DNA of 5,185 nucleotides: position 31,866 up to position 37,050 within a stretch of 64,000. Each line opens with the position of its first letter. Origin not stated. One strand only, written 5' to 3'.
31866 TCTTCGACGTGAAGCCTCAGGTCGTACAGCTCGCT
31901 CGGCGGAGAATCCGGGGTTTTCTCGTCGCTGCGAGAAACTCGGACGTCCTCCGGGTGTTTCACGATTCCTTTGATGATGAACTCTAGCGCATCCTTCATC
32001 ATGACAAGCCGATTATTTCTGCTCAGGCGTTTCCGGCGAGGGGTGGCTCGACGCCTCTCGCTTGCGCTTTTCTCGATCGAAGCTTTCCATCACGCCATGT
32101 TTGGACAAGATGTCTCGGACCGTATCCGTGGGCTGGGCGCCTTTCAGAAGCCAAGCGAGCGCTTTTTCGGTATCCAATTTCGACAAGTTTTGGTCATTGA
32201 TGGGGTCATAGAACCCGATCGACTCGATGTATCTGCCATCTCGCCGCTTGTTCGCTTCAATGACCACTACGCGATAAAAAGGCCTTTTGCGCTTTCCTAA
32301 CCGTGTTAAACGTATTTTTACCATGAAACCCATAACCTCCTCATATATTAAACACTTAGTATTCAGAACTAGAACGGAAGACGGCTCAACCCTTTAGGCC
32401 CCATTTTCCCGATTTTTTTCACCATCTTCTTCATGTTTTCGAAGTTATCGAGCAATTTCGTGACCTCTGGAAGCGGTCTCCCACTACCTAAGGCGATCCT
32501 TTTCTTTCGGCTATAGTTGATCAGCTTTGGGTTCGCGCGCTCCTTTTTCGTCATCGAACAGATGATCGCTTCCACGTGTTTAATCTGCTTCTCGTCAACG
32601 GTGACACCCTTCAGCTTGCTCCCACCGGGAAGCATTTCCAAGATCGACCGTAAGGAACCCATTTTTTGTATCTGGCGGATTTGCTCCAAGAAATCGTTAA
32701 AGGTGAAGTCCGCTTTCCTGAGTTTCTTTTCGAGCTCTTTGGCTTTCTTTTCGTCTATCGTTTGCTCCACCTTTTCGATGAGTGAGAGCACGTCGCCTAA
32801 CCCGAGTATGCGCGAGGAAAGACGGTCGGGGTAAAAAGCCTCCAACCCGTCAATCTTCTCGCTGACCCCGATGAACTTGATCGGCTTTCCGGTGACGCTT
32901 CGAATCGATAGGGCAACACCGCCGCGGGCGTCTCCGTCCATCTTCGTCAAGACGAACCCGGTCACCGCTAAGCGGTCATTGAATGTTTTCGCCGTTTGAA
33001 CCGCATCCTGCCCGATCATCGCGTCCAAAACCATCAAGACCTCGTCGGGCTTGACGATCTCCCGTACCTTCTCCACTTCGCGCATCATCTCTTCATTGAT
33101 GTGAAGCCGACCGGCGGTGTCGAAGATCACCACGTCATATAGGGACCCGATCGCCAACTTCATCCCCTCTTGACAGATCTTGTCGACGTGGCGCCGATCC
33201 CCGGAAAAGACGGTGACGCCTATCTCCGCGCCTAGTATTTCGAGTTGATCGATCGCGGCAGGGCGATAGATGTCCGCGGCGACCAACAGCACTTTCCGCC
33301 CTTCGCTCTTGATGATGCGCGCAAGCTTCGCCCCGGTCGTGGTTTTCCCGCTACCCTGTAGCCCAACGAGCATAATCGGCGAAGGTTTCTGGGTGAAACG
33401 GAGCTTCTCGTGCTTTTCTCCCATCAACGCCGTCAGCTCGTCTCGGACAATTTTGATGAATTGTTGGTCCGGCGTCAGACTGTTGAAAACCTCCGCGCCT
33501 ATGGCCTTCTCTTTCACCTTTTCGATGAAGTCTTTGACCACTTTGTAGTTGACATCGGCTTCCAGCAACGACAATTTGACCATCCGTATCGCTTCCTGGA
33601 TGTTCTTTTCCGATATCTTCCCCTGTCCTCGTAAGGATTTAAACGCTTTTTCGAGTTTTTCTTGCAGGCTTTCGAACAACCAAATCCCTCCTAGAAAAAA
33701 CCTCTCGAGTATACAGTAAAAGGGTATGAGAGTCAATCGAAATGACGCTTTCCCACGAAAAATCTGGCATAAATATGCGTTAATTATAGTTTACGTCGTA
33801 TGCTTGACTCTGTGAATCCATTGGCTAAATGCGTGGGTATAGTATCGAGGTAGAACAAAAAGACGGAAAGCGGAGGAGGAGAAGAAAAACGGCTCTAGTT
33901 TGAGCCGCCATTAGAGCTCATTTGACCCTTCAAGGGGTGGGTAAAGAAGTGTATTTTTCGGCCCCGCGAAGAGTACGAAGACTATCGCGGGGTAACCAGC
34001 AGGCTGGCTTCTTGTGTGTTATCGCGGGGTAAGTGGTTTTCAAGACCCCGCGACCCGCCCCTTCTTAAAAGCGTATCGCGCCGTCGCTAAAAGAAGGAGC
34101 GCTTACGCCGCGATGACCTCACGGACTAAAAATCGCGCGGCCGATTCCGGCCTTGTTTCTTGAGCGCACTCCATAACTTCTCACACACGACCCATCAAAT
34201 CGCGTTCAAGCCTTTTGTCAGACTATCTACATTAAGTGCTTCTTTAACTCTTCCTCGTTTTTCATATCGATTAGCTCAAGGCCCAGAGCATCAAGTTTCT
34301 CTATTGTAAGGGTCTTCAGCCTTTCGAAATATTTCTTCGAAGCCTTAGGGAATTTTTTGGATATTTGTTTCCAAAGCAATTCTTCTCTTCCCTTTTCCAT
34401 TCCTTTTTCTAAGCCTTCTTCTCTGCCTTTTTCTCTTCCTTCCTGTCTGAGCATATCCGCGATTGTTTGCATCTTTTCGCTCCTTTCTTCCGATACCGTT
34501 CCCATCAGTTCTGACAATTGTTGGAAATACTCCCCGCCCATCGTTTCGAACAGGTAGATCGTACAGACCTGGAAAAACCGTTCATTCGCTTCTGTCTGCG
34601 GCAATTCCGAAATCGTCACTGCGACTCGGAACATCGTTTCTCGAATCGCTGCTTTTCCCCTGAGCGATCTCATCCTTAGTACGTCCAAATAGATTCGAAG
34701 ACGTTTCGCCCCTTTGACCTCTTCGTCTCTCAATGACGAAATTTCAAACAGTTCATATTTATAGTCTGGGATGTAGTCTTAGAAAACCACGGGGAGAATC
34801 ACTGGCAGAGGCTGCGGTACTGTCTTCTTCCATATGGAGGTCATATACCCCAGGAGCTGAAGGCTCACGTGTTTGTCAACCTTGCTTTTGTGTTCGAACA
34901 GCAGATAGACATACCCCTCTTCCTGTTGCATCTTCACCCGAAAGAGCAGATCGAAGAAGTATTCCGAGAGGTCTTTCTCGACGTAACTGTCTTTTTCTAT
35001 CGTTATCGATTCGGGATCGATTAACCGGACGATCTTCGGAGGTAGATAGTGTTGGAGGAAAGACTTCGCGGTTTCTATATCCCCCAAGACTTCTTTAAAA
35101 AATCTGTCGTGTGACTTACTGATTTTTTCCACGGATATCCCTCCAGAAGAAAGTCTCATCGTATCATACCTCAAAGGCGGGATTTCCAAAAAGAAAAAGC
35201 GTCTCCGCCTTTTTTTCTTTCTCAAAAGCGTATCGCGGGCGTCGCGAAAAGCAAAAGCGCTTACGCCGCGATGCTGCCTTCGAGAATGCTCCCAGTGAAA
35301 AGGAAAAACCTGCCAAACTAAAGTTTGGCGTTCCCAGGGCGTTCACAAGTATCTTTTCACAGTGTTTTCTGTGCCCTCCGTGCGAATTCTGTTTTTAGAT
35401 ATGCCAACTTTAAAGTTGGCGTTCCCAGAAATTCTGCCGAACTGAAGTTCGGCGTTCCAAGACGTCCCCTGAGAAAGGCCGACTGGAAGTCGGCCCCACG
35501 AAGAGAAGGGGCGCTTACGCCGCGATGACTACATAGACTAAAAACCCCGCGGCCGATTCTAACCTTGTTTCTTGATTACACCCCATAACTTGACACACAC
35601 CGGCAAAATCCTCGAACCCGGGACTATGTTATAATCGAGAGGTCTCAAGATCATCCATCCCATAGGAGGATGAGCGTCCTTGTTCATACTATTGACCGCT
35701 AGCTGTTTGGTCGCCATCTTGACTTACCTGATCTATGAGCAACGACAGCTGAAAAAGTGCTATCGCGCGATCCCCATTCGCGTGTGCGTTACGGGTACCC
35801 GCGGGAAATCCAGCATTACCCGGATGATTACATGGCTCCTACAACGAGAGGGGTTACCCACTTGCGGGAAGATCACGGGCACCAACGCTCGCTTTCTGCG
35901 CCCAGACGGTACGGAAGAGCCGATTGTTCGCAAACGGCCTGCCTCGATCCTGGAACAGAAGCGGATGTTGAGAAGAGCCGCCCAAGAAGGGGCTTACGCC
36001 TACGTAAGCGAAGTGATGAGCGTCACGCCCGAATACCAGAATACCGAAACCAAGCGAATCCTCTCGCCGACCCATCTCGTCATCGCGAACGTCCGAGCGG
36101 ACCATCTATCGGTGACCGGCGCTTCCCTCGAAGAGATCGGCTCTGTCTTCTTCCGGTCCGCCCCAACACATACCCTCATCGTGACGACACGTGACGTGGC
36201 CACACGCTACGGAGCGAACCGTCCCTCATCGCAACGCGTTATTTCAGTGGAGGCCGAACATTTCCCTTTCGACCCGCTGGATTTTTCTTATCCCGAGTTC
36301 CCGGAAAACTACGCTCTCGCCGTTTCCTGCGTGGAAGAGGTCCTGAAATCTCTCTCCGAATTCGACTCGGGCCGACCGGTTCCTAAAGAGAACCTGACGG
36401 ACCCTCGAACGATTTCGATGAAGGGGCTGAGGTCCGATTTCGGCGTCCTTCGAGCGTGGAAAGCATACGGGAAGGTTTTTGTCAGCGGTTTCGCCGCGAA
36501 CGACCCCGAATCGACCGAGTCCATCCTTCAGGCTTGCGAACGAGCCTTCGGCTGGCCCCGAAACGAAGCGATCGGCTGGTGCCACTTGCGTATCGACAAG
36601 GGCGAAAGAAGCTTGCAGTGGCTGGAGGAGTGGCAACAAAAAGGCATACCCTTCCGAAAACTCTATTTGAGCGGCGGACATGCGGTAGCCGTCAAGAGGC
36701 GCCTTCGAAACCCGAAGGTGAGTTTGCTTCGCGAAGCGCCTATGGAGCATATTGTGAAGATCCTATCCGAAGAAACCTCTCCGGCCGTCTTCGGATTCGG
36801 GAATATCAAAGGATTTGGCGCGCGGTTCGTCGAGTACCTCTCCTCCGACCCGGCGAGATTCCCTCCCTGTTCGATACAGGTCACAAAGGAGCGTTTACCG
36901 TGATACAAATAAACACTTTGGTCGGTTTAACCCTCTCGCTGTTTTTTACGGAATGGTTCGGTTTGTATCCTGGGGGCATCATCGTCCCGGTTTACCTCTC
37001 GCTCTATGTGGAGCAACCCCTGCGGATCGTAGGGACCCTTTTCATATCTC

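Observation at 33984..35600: The Rpn nuclease gene is also enclosed by two co-oriented arrays, both ending in Z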

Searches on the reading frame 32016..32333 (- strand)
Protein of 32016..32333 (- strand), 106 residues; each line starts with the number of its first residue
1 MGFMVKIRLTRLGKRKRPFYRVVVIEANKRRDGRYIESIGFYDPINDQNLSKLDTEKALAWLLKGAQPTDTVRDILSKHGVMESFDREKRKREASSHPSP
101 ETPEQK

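Call 10: search_protein_families(library=pfam, proteins=[window:32016-32333:-])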
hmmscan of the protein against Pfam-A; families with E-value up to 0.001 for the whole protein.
window:32016-32333:- (106 aa): 1 family
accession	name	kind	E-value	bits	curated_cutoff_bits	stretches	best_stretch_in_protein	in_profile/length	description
PF00886.24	Ribosomal_S16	-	7.2e-24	83.9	27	1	11-69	1-62/62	Ribosomal protein S16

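Call 11: search_protein_families(library=ncbifam, proteins=[window:32016-32333:-])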
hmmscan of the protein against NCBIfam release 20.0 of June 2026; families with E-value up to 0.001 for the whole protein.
window:32016-32333:- (106 aa): 4 families
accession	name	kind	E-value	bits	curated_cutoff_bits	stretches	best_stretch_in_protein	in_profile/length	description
TIGR00002.1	S16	equivalog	5e-33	113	45.3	1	5-82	1-78/78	30S ribosomal protein S16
NF011094.0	PRK14521.1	equivalog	1.6e-29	103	209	1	5-82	3-80/186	30S ribosomal protein S16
NF011093.0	PRK14520.1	equivalog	3.6e-26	92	165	1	5-88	3-86/156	30S ribosomal protein S16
NF011095.0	PRK14522.1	equivalog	2e-14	54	192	1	5-84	3-80/119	30S ribosomal protein S16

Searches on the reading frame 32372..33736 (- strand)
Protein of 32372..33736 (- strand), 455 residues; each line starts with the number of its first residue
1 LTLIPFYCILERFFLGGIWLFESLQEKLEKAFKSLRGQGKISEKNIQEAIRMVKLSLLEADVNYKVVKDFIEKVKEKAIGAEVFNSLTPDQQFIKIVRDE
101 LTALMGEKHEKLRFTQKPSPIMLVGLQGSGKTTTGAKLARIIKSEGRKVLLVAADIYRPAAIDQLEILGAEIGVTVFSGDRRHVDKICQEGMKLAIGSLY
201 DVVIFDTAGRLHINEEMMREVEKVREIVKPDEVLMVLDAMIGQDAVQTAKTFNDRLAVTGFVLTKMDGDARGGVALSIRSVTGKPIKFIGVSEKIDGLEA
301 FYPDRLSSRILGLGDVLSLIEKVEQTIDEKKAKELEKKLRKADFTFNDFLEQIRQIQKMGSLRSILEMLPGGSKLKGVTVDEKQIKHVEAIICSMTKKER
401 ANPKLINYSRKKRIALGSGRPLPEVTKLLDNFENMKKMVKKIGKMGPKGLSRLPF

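Call 10: search_protein_families(library=pfam, proteins=[window:32372-33736:-])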
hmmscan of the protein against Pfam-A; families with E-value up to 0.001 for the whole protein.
window:32372-33736:- (455 aa): 6 families
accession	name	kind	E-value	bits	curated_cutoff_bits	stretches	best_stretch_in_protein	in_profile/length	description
PF00448.28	SRP54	-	2.8e-72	242.9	22.7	1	120-312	3-196/196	SRP54-type protein, GTPase domain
PF02978.25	SRP_SPB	-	8e-35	119.5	27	1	343-439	1-91/91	Signal peptide binding domain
PF02881.24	SRP54_N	-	1.7e-22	79.8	22.4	1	24-101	1-75/75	SRP54-type protein, helical bundle domain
PF01656.29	CbiA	-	2.4e-07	31.2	25.4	1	128-271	9-88/125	CobQ/CobB/MinD/ParA nucleotide binding domain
PF06414.18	Zeta_toxin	-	0.00049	20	22.3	0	112-170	11-67/199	Zeta toxin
PF13604.12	AAA_30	-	0.0008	19.6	27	0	121-155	21-55/191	AAA domain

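Call 11: search_protein_families(library=ncbifam, proteins=[window:32372-33736:-])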
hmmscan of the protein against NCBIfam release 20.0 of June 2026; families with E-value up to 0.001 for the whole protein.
window:32372-33736:- (455 aa): 14 families
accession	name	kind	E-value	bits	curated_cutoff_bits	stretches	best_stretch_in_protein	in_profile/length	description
TIGR00959.1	ffh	equivalog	1e-177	591.3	473.2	1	21-441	1-428/428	signal recognition particle protein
TIGR01425.1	SRP54_euk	equivalog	3.2e-87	293.1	576.25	1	23-438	4-428/428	signal recognition particle protein SRP54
TIGR00064.1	ftsY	equivalog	3.4e-67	226.6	260.7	1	47-310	4-278/279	signal recognition particle-docking protein FtsY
TIGR03499.1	FlhF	equivalog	3.4e-20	73.2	174.15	1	22-209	118-286/286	flagellar biosynthesis GTPase FlhF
NF005230.0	PRK06731.1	equivalog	9.9e-14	51.2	553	1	46-289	26-255/281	flagellar biosynthesis regulator FlhF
NF009367.0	PRK12724.1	equivalog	4.2e-13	49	718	1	120-291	225-394/433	flagellar biosynthesis regulator FlhF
NF009368.0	PRK12726.1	equivalog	2.8e-12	46.4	832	1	121-294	209-380/407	flagellar biosynthesis regulator FlhF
NF011310.0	PRK14721.1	equivalog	2.1e-09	37.2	725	1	122-277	195-347/423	flagellar biosynthesis regulator FlhF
NF011312.0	PRK14723.1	equivalog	6.7e-09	34.8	951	1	96-277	163-344/768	flagellar biosynthesis regulator FlhF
NF011311.0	PRK14722.1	equivalog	7.4e-06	25.2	777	1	121-241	140-257/374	flagellar biosynthesis regulator FlhF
NF009366.0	PRK12723.1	equivalog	8.5e-06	25.1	585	1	27-212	87-267/388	flagellar biosynthesis regulator FlhF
NF041546.1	ParA_partition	equivalog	2.4e-05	24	180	1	128-213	10-90/203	ParA family partition ATPase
NF008669.0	PRK11670.1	equivalog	5.9e-05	22.1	348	1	125-261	115-243/369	iron-sulfur cluster carrier protein ApbC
NF006015.0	PRK08154.1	subfamily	0.00048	19.4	204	0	72-143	95-161/314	anaerobic benzoate catabolism transcriptional regulator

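Call 59: find_encoding_contigs(protein=window:32372-33736:-, flank=4000, max_places=10)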
Protein window:32372-33736:- (455 aa): no gene with exactly this product is on record in the collection.

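Call 62: find_encoding_contigs(protein=window:32372-33679:-, flank=4000, max_places=10)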
Protein window:32372-33679:- (436 aa): 20 contigs read that carry it; 5 places shown.
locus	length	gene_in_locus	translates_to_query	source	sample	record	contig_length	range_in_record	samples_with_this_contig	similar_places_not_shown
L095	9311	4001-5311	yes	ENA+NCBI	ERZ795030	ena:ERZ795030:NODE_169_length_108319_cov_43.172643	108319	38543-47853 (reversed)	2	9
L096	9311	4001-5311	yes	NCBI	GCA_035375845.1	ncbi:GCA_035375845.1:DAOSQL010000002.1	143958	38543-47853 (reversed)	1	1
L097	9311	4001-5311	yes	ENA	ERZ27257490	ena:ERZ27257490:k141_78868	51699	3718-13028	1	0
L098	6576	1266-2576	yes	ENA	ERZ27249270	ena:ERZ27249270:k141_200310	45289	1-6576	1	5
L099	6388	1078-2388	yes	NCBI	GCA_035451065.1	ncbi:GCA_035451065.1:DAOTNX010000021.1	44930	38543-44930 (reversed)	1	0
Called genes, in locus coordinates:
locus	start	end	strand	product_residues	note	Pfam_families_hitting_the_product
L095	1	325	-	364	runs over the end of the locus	-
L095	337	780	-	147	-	PF14102:Caps_synth_CapC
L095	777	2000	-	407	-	PF08245:Mur_ligase_M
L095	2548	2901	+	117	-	PF04754:Transposase_31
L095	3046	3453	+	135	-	PF14261:DUF4351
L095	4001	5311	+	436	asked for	PF02881:SRP54_N, PF00448:SRP54, PF01656:CbiA (weak), PF02978:SRP_SPB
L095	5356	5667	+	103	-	PF00886:Ribosomal_S16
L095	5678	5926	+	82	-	PF13083:KH_KhpA-B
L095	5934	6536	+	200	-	PF01782:RimM, PF05239:PRC, PF24986:PRC_RimM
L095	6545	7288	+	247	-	PF01746:tRNA_m1G_MT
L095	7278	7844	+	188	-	PF09936:Methyltrn_RNA_4, PF14419:SPOUT_MTase_2 (weak)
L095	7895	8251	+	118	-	PF01245:Ribosomal_L19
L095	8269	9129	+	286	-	PF10502:Peptidase_S26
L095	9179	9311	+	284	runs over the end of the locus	PF03193:RsgA_GTPase, PF01926:MMR_HSR1, PF02421:FeoB_N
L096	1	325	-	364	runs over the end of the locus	-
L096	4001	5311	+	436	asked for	PF02881:SRP54_N, PF00448:SRP54, PF01656:CbiA (weak), PF02978:SRP_SPB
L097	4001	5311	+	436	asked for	PF02881:SRP54_N, PF00448:SRP54, PF01656:CbiA (weak), PF02978:SRP_SPB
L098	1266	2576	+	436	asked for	PF02881:SRP54_N, PF00448:SRP54, PF01656:CbiA (weak), PF02978:SRP_SPB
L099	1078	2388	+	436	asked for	PF02881:SRP54_N, PF00448:SRP54, PF01656:CbiA (weak), PF02978:SRP_SPB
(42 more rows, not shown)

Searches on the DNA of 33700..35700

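Call 26: search_rna_families(source=window, start=33700, end=35700, threshold=evalue, max_evalue=1)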
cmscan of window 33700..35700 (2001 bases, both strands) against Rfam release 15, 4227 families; matches with E-value up to 1: 0.
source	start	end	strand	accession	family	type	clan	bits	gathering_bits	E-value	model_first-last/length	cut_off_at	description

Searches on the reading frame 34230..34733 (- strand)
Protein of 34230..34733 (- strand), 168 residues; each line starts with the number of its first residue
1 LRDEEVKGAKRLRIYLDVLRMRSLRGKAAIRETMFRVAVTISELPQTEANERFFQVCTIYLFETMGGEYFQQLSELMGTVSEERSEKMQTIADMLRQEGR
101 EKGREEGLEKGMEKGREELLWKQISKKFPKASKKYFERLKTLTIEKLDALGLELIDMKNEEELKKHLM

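Call 10: search_protein_families(library=pfam, proteins=[window:34230-34733:-])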
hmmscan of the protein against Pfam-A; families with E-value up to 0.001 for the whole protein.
window:34230-34733:- (168 aa): 1 family
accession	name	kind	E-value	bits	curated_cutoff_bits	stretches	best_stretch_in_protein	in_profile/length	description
PF14261.11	DUF4351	-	5.2e-11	42.9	25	1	109-167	1-59/59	Domain of unknown function (DUF4351)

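Call 11: search_protein_families(library=ncbifam, proteins=[window:34230-34733:-])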
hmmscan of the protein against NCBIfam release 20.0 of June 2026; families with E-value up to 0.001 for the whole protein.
window:34230-34733:- (168 aa): 2 families
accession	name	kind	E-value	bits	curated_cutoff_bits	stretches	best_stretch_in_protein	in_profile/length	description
NF004267.1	PRK05687.1-3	equivalog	0.00053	19.2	293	1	79-120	59-100/266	flagellar assembly protein FliH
NF007418.0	PRK09956.1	equivalog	0.00085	18.4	583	1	44-119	199-274/308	ISNCY family transposase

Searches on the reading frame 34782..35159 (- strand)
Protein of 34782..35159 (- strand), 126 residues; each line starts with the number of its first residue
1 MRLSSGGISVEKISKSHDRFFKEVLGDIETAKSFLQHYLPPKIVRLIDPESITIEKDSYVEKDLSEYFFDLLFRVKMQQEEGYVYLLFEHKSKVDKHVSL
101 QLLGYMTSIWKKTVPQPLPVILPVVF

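Call 10: search_protein_families(library=pfam, proteins=[window:34782-35159:-])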
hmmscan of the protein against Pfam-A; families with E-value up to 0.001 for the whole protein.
window:34782-35159:- (126 aa): 1 family
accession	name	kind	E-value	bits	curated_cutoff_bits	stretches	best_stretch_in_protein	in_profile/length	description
PF04754.18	Transposase_31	-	4.5e-38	131.3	21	1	16-126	2-116/203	Putative transposase, YhgA-like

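Call 11: search_protein_families(library=ncbifam, proteins=[window:34782-35159:-])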
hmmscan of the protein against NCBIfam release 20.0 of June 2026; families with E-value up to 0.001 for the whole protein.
window:34782-35159:- (126 aa): 3 families
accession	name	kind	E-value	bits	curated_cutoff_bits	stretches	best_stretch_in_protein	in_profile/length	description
NF007361.0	PRK09857.1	equivalog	4.7e-18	65.7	583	1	11-112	4-105/292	recombination-promoting nuclease RpnA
TIGR01784.1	T_den_put_tspse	subfamily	8.6e-17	61.8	52.1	1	17-108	2-89/273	Rpn family recombination-promoting nuclease/putative transposase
NF007418.0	PRK09956.1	equivalog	1e-16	60.9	583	1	13-115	6-108/308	ISNCY family transposase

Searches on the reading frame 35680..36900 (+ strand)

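Call 10: search_protein_families(library=pfam, proteins=[window:35680-36900:+])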
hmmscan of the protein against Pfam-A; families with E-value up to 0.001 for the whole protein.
window:35680-36900:+ (407 aa): 1 family
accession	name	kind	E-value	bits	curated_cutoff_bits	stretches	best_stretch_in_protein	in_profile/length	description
PF08245.18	Mur_ligase_M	-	9.8e-09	35.9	24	1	37-173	1-126/200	Mur ligase middle domain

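Call 11: search_protein_families(library=ncbifam, proteins=[window:35680-36900:+])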
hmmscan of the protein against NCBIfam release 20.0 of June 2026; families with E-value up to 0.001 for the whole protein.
window:35680-36900:+ (407 aa): 8 families
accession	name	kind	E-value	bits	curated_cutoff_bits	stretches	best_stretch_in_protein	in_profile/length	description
TIGR04012.1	poly_gGlu_PgsB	equivalog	1.4e-67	228.1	222.7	1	7-387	4-380/380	poly-gamma-glutamate synthase PgsB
NF001126.0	PRK00139.1-4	equivalog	1.2e-05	24.1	373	1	35-172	107-238/486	UDP-N-acetylmuramoyl-L-alanyl-D-glutamate--2,6-diaminopimelate ligase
NF008896.0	PRK11929.1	equivalog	1.2e-05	23.3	1023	1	35-143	115-215/965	bifunctional UDP-N-acetylmuramoyl-L-alanyl-D-glutamate--2,6-diaminopimelate ligase MurE/UDP-N-acetylmuramoyl-tripeptide--D-alanyl-D-alanine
TIGR01087.1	murD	equivalog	5.9e-05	22.3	211.95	1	35-77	107-150/441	UDP-N-acetylmuramoyl-L-alanine--D-glutamate ligase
TIGR01085.1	murE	subfamily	7.2e-05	21.9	257.3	1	35-144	88-192/472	UDP-N-acetylmuramyl-tripeptide synthetase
TIGR01082.1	murC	equivalog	0.00016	20.9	335.1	0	34-61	102-130/449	UDP-N-acetylmuramate--L-alanine ligase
NF010623.0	PRK14016.1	subfamily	0.00046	18.4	877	1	29-61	478-509/871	cyanophycin synthetase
NF053648.1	pMurE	equivalog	0.00057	18.7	600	1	32-153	98-212/464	pseudomurein biosynthesis peptide ligase pMurE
